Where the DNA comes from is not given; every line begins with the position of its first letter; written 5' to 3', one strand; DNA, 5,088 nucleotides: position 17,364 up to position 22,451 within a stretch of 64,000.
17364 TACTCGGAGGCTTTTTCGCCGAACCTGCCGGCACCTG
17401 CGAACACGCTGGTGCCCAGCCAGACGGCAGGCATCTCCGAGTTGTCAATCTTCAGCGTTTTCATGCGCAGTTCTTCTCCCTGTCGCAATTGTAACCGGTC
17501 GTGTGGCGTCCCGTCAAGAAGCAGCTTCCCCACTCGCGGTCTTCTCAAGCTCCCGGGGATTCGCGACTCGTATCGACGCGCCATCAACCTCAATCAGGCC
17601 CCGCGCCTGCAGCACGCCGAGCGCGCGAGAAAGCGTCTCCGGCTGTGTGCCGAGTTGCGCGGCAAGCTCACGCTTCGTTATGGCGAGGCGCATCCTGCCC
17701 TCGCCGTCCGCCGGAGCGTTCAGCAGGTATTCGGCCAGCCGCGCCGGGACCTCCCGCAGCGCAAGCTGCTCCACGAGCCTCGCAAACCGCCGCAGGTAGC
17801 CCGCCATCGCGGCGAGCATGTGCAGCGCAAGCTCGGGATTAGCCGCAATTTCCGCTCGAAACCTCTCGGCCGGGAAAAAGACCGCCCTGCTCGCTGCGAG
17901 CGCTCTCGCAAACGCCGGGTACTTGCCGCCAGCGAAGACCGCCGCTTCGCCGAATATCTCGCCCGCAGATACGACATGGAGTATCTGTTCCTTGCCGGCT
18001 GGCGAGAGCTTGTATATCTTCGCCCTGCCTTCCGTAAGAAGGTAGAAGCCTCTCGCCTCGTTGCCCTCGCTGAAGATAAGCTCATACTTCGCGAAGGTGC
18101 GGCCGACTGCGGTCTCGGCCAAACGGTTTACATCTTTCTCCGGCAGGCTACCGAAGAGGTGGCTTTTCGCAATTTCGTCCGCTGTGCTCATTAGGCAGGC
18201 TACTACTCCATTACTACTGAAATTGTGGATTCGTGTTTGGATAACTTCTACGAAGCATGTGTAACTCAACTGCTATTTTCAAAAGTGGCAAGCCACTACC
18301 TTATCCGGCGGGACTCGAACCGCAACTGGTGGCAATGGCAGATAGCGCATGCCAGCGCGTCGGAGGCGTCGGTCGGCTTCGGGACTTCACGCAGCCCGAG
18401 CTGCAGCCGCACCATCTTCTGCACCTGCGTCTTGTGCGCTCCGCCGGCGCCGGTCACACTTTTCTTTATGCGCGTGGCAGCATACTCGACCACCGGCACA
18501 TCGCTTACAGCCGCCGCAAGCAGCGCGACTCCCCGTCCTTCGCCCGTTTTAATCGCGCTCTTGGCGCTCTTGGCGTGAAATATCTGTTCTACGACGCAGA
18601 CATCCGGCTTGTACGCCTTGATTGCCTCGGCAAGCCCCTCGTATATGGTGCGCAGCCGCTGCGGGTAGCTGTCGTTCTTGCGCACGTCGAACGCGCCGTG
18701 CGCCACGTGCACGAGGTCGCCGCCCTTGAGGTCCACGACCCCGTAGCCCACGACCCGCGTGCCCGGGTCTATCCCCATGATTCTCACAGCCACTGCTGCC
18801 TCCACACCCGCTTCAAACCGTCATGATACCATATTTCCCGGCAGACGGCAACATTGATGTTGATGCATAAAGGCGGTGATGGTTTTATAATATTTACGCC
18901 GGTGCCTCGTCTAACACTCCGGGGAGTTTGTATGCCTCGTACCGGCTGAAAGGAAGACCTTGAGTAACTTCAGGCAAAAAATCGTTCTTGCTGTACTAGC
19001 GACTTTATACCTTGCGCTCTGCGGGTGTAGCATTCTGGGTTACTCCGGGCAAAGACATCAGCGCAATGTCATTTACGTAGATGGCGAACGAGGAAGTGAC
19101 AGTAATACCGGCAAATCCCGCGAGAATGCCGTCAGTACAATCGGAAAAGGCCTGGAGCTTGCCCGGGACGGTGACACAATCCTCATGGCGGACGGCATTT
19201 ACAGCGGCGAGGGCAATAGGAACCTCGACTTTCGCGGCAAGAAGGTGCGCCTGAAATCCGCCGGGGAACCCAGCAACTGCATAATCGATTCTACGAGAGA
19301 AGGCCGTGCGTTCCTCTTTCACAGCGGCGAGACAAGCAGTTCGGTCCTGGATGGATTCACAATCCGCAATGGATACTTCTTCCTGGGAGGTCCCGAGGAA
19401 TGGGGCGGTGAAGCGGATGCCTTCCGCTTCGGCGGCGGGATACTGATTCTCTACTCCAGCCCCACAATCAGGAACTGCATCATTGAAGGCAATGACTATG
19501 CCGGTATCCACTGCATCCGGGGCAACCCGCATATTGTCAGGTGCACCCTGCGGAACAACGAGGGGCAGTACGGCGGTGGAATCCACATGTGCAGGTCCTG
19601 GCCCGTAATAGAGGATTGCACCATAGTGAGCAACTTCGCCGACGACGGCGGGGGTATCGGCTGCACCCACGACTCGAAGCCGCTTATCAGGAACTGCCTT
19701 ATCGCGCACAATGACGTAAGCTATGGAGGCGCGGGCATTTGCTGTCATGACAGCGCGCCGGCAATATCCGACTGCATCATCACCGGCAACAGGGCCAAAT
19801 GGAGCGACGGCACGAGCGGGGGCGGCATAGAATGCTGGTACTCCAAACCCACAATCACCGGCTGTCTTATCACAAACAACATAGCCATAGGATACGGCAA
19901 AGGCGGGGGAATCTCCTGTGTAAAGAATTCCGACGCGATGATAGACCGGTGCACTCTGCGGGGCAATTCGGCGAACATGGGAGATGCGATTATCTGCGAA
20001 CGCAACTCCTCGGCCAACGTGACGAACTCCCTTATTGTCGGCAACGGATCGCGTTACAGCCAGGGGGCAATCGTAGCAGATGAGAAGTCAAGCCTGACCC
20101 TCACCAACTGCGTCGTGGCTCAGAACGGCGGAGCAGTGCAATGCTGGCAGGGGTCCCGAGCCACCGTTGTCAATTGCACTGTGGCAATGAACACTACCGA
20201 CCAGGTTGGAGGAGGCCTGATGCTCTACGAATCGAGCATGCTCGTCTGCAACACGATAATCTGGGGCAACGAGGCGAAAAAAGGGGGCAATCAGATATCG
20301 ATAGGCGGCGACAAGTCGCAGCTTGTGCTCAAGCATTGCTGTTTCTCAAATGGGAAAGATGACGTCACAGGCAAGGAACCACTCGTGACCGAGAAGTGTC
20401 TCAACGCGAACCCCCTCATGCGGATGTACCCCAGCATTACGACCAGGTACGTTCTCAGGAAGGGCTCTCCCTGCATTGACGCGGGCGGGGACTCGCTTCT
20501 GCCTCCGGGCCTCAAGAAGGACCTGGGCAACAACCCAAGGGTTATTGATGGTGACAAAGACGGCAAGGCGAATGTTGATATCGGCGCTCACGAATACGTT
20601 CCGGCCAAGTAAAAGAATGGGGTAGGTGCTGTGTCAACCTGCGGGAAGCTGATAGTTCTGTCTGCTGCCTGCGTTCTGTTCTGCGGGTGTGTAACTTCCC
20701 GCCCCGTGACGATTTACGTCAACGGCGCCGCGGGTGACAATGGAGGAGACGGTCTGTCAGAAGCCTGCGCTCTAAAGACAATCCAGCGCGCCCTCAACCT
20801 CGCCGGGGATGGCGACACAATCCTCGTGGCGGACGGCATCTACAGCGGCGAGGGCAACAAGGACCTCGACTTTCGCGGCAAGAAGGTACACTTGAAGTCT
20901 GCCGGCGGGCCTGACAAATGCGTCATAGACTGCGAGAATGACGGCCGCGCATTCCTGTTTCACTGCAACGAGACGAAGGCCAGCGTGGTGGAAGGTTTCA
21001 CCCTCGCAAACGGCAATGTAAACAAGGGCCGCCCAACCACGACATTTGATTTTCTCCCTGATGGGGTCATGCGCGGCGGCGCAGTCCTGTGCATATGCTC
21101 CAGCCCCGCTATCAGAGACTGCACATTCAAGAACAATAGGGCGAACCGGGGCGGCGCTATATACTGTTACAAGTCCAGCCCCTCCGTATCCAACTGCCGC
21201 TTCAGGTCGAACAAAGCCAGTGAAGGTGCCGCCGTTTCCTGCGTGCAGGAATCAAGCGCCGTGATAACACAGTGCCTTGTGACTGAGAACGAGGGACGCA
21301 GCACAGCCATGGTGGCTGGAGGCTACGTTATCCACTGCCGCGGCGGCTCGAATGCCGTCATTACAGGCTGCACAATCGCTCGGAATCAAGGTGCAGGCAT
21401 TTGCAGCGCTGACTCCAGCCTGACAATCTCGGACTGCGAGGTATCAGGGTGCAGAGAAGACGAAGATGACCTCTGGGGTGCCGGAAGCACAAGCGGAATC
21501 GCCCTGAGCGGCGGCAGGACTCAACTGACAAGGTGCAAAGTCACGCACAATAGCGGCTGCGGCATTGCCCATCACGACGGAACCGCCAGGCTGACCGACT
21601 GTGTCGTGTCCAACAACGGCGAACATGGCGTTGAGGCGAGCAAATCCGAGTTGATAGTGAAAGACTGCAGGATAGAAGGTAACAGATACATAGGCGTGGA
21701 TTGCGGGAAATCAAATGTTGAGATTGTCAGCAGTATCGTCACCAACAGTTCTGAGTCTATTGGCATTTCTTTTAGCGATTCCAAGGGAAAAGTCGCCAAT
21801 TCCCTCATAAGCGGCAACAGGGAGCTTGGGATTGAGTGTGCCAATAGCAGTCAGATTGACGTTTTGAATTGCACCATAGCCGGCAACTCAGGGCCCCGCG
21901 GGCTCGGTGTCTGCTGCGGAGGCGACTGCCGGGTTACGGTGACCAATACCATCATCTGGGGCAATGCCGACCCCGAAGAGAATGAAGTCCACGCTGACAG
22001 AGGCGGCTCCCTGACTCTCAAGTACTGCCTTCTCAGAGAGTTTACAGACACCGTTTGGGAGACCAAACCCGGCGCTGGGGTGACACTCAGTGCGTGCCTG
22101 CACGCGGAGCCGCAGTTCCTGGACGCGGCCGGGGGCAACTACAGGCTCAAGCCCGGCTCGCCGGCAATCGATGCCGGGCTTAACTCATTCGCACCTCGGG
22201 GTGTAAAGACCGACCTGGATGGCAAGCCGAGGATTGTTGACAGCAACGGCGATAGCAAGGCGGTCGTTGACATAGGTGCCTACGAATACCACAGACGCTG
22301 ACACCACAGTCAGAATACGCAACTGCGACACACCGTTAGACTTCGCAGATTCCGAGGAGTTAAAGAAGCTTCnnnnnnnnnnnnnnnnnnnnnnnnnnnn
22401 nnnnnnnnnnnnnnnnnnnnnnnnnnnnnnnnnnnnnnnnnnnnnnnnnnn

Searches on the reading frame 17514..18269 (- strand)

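Call 13: search_protein_families(library=pfam, proteins=[window:17514-18269:-], max_evalue=0.0001)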
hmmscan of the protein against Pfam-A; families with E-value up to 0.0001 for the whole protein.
window:17514-18269:- (251 aa): 3 families
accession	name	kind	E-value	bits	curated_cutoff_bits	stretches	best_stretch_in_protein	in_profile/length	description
PF00027.35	cNMP_binding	-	4.7e-22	78.2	27.5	1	57-143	2-88/89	Cyclic nucleotide-binding domain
PF13545.12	HTH_Crp_2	-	5.5e-17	61.9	27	1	176-243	1-69/70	Crp-like helix-turn-helix domain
PF12802.13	MarR_2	-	9.8e-05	22.9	27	0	190-228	18-52/61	MarR family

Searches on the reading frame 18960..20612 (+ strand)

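Call 13: search_protein_families(library=pfam, proteins=[window:18960-20612:+], max_evalue=0.0001)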
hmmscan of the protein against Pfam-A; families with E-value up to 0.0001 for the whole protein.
window:18960-20612:+ (550 aa): 3 families
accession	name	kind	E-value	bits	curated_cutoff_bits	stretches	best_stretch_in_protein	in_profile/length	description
PF13229.12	Beta_helix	-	4.2e-28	98.4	25.9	3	105-247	37-157/158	Right handed beta helix region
PF05048.19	NosD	-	1.2e-08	35.2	23.6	0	244-404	25-165/212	Periplasmic copper-binding protein (NosD)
PF07602.17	DUF1565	-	6.3e-06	26.1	20.3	0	45-83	3-40/257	Protein of unknown function (DUF1565)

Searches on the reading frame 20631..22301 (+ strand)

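Call 13: search_protein_families(library=pfam, proteins=[window:20631-22301:+], max_evalue=0.0001)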
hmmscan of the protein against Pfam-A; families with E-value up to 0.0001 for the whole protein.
window:20631-22301:+ (556 aa): 4 families
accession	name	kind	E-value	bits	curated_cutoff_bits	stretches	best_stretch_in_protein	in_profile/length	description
PF13229.12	Beta_helix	-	2.9e-31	108.7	25.9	3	288-440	1-156/158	Right handed beta helix region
PF05048.19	NosD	-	2.3e-11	44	23.6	2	280-438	14-165/212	Periplasmic copper-binding protein (NosD)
PF17161.10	DUF5123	-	5.9e-09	37.5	35.1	0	411-511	3-103/113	Domain of unknown function (DUF5123)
PF07602.17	DUF1565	-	1.6e-06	28.1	20.3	0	35-74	3-41/257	Protein of unknown function (DUF1565)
